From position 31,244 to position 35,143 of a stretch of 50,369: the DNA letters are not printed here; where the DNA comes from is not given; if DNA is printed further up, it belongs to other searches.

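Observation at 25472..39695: Tightly overlapping four-gene minus-strand operon: MopE/beta-helix/Gly-rich exoprotein, two giant paralogous coiled-coil secreted proteins, and an OmpA-barrel protein. Candidate undescribed cell-envelope system.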

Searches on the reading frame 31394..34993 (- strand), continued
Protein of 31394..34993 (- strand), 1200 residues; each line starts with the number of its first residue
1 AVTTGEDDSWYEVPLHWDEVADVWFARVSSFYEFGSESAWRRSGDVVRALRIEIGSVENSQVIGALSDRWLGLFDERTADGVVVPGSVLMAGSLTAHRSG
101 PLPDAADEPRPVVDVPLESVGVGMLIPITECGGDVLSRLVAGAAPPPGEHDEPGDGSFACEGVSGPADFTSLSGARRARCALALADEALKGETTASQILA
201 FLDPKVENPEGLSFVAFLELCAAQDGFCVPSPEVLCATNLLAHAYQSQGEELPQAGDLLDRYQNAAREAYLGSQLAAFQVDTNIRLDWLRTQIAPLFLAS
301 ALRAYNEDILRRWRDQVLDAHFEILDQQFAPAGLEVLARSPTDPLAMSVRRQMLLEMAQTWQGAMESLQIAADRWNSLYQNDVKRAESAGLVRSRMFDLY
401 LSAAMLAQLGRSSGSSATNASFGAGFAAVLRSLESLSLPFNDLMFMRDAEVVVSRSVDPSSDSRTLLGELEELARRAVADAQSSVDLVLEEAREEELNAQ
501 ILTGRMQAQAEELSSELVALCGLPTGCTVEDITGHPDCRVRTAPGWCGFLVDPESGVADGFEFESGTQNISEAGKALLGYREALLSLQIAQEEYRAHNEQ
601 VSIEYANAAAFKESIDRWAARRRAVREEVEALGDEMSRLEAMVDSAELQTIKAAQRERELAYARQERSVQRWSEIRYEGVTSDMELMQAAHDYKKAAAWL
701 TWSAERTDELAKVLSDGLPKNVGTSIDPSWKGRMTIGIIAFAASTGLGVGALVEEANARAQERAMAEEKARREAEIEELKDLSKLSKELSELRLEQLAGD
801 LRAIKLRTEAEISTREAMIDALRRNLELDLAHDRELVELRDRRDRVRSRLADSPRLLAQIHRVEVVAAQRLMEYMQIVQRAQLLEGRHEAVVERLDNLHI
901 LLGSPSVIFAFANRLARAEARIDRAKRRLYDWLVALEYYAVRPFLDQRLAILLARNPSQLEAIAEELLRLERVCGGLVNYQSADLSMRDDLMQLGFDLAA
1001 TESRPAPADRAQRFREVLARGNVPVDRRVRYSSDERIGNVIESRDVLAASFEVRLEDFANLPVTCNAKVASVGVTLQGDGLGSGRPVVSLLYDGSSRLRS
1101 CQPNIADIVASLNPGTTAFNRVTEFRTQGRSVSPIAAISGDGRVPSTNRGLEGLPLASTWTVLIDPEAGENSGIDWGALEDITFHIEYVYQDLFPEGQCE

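Call 63: fold_search(model_id=the predicted structure, library=pdb)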
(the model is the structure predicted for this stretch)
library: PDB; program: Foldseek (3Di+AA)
matches with E <= 10: 817; with E <= 0.001: 23
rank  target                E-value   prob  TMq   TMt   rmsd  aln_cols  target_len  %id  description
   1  8cq0_A                5.8e-12  1.00  0.16  0.09  54.2       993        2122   11  Photorhabdus luminescens TcdA1 prepore-to-pore intermediate, K567W K2008W mutant (released 2024-03-13)
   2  6h6e_A                1.3e-11  1.00  0.16  0.08  53.8       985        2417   11  PTC3 holotoxin complex from Photorhabdus luminecens in prepore state (TcdA1, TcdB2, TccC3) (released 2018-10-03)
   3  8tqe_A                1.5e-11  1.00  0.19  0.09  52.8       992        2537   12  XptA2 wild type (released 2023-09-27)
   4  8tv0_A                1.6e-11  1.00  0.20  0.09  50.0       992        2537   12  XptA2 wild type (released 2023-09-27)
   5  6l7e_A                2.2e-11  1.00  0.15  0.08  53.1       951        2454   12  Toxin Complex TcdA1-TcdB1-TccC2 (released 2020-11-04)
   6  4o9y_A                2.4e-11  1.00  0.17  0.08  52.8      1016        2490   11  Crystal Structure of TcdA1 (released 2014-02-26)
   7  6sue_A                2.8e-11  1.00  0.17  0.09  32.6       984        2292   12  Structure of Photorhabdus luminescens Tc holotoxin pore, Mutation TccC3-D651A (released 2019-11-06)
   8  9c4k_B                3.7e-11  1.00  0.16  0.14  60.2       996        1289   11  Yersinia entomophaga holotoxin complex in prepore conformation (released 2025-12-31)
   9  6h6f_A                1.2e-10  1.00  0.13  0.06  44.0       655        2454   13  PTC3 holotoxin complex from Photorhabdus luminiscens - Mutant TcC-D651A (released 2018-10-03)
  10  6rw6_A                1.2e-10  1.00  0.16  0.08  54.3      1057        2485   12  Cryo-EM structure of Photorhabdus luminescens TcdA1 (released 2019-10-23)
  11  8cpz_A                1.3e-10  1.00  0.14  0.08  44.5       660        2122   13  Photorhabdus luminescens TcdA1 prepore-to-pore intermediate, K1179W mutant (released 2024-03-13)
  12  6rw9_A                1.4e-10  1.00  0.14  0.07  62.7       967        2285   13  Cryo-EM structure of Morganella morganii TcdA4 (released 2019-10-23)
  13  9mlg_A                2.1e-10  1.00  0.18  0.08  43.1       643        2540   13  Xenorhabdus nematophilus XptA2 State 2, 1181insYWK1183, D1182T mutant (released 2025-01-15)
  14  4o9y_G                2.8e-10  1.00  0.17  0.08  53.4      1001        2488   11  Crystal Structure of TcdA1 (released 2014-02-26)
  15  6rwa_A                3.7e-10  1.00  0.14  0.07  43.6       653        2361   12  Cryo-EM structure of Photorhabdus luminescens TcdA4 (released 2019-10-23)
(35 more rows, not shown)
